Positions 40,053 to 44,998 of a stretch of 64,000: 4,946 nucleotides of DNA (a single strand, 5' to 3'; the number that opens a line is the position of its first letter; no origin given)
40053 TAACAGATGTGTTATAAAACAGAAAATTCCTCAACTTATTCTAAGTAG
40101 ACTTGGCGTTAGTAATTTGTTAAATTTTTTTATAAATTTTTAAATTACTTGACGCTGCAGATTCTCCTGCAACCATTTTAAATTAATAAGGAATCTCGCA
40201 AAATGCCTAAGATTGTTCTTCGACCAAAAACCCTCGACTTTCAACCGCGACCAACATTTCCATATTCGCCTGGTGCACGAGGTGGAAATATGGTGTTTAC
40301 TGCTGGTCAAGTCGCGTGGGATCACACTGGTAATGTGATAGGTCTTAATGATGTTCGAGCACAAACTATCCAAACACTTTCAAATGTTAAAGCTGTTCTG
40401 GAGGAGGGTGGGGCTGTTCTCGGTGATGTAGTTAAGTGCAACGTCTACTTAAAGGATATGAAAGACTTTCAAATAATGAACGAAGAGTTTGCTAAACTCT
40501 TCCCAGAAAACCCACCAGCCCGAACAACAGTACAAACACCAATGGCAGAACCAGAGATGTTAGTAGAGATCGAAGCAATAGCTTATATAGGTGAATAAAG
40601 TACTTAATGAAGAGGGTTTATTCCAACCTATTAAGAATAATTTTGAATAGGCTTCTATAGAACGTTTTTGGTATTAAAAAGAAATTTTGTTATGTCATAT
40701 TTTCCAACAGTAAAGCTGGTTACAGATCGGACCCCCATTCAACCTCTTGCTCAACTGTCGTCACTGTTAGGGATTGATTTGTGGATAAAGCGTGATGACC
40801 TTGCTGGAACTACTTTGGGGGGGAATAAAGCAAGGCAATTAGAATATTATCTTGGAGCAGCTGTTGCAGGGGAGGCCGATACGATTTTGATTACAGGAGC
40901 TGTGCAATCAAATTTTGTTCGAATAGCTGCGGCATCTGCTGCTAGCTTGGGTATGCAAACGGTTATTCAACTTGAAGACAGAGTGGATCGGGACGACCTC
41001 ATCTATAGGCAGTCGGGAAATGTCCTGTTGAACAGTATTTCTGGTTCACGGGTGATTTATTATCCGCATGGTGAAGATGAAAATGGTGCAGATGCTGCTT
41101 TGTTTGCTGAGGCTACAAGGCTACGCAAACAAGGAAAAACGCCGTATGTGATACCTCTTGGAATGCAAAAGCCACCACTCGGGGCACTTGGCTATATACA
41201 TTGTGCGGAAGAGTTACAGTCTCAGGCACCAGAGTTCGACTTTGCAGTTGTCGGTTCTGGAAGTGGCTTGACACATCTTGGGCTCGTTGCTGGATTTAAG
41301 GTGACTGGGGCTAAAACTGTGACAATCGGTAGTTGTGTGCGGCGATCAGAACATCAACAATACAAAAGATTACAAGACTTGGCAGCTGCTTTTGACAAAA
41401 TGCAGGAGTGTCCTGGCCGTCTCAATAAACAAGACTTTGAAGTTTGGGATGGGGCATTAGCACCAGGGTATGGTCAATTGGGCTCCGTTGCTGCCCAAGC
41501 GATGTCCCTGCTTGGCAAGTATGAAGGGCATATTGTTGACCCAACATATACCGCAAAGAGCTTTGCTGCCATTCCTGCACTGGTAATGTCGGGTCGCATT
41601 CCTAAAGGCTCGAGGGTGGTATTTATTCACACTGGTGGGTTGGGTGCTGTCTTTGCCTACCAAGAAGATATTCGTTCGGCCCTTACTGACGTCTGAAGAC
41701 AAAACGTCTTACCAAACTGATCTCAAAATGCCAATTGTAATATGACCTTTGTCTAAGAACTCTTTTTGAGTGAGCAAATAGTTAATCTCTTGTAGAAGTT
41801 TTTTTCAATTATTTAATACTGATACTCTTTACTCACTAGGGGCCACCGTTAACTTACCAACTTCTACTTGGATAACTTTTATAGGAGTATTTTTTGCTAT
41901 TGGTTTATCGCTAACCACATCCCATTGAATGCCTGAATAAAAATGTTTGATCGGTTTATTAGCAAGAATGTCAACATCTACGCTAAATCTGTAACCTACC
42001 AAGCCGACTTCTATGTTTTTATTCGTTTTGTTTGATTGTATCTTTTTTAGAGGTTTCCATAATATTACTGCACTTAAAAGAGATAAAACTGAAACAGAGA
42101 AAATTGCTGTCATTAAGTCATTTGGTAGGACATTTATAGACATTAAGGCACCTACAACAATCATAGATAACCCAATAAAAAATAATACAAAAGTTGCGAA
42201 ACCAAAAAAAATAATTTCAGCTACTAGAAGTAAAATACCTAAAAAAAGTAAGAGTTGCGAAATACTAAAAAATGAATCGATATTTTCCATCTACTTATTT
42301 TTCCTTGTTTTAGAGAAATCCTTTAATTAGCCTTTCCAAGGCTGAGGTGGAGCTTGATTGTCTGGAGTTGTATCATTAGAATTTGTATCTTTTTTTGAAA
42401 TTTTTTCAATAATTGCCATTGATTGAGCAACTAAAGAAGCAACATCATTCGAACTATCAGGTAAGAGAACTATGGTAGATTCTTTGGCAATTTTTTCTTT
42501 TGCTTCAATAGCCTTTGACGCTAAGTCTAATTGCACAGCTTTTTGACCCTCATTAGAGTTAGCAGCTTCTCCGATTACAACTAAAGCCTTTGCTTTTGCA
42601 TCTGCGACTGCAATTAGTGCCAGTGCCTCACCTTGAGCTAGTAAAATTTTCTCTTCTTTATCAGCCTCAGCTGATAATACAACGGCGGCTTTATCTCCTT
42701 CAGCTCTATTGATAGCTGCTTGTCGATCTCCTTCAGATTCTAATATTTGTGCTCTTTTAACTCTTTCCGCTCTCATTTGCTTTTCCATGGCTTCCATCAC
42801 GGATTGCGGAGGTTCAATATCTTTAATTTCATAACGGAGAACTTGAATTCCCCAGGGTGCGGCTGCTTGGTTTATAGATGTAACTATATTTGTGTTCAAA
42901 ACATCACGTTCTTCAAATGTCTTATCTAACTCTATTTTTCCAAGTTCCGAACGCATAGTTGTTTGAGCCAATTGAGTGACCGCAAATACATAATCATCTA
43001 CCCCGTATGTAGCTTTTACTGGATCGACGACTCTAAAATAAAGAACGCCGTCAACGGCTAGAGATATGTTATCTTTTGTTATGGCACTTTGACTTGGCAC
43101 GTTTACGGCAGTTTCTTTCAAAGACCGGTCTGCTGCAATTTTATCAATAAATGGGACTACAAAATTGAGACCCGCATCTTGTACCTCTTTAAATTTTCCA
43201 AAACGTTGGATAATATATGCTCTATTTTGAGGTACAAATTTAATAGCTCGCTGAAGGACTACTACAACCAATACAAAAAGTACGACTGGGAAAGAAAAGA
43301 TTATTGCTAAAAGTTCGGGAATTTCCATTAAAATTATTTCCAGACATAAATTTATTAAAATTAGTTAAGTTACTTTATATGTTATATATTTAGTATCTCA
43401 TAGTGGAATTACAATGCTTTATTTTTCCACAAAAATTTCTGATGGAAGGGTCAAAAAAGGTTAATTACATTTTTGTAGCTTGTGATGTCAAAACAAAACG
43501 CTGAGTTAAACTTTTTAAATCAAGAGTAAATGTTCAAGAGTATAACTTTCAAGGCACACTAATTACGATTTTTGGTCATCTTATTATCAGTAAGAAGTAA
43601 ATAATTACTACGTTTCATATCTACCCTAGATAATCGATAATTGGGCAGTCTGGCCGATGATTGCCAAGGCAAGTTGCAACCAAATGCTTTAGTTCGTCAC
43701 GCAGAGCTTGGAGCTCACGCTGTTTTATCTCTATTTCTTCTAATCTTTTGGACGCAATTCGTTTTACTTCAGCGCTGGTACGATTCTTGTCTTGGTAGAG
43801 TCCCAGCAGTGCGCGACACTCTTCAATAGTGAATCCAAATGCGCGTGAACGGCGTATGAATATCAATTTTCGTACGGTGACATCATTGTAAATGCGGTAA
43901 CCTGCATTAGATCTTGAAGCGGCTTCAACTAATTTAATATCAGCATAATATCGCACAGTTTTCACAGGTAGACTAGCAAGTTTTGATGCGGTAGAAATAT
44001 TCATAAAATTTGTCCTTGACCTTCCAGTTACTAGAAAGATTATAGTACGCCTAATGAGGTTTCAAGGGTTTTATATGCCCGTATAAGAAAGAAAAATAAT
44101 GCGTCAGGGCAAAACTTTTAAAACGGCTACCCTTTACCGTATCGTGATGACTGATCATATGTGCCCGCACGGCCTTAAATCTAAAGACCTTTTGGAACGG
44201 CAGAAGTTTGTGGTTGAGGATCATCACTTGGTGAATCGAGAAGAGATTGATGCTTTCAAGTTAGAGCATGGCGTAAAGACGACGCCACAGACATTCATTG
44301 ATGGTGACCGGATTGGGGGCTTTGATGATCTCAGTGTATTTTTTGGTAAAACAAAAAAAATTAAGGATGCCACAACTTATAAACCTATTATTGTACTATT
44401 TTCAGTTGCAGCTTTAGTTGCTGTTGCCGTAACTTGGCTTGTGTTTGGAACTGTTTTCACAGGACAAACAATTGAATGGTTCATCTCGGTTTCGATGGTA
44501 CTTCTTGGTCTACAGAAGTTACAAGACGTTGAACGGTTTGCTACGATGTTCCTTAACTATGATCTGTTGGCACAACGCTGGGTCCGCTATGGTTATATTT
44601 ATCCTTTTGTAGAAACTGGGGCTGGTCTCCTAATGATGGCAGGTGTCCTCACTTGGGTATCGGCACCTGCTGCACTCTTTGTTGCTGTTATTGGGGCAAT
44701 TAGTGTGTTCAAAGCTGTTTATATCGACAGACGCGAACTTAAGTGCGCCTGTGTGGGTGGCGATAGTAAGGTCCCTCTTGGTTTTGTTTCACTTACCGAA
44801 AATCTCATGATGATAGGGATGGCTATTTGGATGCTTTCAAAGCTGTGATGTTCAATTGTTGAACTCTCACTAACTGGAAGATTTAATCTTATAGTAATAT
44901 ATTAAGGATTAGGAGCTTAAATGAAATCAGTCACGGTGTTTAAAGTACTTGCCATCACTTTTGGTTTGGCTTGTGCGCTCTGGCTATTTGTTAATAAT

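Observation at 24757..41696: Seventeen-kb catabolic locus of unknown substrate, unusually rich in SnoaL/NTF2-fold enzymes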

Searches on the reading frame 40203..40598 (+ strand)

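Call 4: search_protein_families(library=pfam, proteins=[window:40203-40598:+], max_evalue=0.01)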
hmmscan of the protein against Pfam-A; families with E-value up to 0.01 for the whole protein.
window:40203-40598:+ (131 aa): 1 family
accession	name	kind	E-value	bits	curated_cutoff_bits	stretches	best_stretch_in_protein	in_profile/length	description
PF01042.26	Ribonuc_L-PSP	-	1.1e-32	113.1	27.3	1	15-129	5-121/121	Endoribonuclease L-PSP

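Call 5: search_protein_families(library=ncbifam, proteins=[window:40203-40598:+], max_evalue=0.001)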
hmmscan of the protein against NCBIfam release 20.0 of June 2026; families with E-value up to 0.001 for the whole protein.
window:40203-40598:+ (131 aa): 3 families
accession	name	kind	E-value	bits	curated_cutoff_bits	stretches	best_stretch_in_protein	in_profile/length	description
TIGR00004.1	TIGR00004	subfamily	2.1e-27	95.8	106.25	1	15-128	10-124/125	Rid family detoxifying hydrolase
TIGR03610.1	RutC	equivalog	2e-25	89.3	169.1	1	1-130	1-127/127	pyrimidine utilization protein C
NF008490.0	PRK11401.1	equivalog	2.7e-17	62.9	222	1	17-128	13-126/129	enamine/imine deaminase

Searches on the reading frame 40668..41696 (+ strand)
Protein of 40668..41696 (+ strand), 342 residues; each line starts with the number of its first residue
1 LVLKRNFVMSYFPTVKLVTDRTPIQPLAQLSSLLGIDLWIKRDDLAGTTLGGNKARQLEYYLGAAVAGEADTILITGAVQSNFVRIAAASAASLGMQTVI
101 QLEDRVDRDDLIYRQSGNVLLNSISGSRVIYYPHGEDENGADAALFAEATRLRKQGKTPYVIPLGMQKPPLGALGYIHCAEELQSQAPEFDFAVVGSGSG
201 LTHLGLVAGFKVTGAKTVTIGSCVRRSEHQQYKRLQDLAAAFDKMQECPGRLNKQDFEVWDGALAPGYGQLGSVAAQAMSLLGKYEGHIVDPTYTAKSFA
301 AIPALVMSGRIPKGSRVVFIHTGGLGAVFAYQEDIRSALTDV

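Call 4: search_protein_families(library=pfam, proteins=[window:40668-41696:+], max_evalue=0.01)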
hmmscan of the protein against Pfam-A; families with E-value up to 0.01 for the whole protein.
window:40668-41696:+ (342 aa): 1 family
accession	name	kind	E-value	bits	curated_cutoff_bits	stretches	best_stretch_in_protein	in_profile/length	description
PF00291.31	PALP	-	1.9e-38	133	35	1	19-323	5-295/295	Pyridoxal-phosphate dependent enzyme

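Call 5: search_protein_families(library=ncbifam, proteins=[window:40668-41696:+], max_evalue=0.001)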
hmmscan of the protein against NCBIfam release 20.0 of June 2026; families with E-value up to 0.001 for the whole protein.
window:40668-41696:+ (342 aa): 8 families
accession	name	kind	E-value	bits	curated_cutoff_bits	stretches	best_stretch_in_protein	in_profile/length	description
NF052482.1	sulfolyase_CuyA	equivalog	8.7e-84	281.1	450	1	9-335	3-331/332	D-cysteate sulfo-lyase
NF003030.0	PRK03910.1-3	equivalog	1.1e-69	235.2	429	1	9-336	10-336/338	D-cysteine desulfhydrase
TIGR01275.1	ACC_deam_rel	subfamily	5.4e-67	226.4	289.4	1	16-333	2-319/321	pyridoxal phosphate-dependent enzymes, D-cysteine desulfhydrase family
NF003032.0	PRK03910.1-5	equivalog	2.1e-64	217.8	469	1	9-334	7-329/330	D-cysteine desulfhydrase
NF052537.1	CoM_syn_XcbE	exception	1.1e-57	195.7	450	1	12-330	6-322/322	coenzyme M biosynthesis enzyme XcbE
NF003029.0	PRK03910.1-1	equivalog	7.8e-57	193.1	610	1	10-333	7-326/328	D-cysteine desulfhydrase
NF010646.0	PRK14045.1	equivalog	9.3e-57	192.7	550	1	6-337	6-327/329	1-aminocyclopropane-1-carboxylate deaminase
TIGR01274.1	ACC_deam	equivalog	8.7e-52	176.3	392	1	10-333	3-332/337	1-aminocyclopropane-1-carboxylate deaminase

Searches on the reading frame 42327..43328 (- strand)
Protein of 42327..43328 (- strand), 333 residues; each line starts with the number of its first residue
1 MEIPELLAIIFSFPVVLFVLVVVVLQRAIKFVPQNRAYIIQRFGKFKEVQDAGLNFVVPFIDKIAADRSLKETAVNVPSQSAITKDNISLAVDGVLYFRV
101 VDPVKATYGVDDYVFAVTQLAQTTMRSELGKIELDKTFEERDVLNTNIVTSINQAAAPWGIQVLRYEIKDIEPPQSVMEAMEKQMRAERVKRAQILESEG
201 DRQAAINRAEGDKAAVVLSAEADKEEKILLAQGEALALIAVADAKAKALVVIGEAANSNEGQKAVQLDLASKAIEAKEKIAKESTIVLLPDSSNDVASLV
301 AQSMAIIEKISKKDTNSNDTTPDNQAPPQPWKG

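Call 4: search_protein_families(library=pfam, proteins=[window:42327-43328:-], max_evalue=0.01)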
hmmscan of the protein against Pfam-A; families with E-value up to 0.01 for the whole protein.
window:42327-43328:- (333 aa): 2 families
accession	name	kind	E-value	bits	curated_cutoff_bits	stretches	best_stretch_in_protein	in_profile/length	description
PF01145.31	Band_7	-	2.6e-36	125.7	23.6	1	32-210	3-173/176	SPFH domain / Band 7 family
PF16200.10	Band_7_C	-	7.8e-19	67.9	29.1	1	252-312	3-63/63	C-terminal region of band_7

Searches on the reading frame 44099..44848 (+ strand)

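Call 98: search_protein_families(library=pfam, proteins=[window:44099-44848:+], max_evalue=0.00001)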
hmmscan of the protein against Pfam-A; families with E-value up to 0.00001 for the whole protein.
window:44099-44848:+ (249 aa): 1 family
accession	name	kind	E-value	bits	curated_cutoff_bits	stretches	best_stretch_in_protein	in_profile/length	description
PF07291.16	MauE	-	2.1e-12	47.9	27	1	122-246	5-126/128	Methylamine utilisation protein MauE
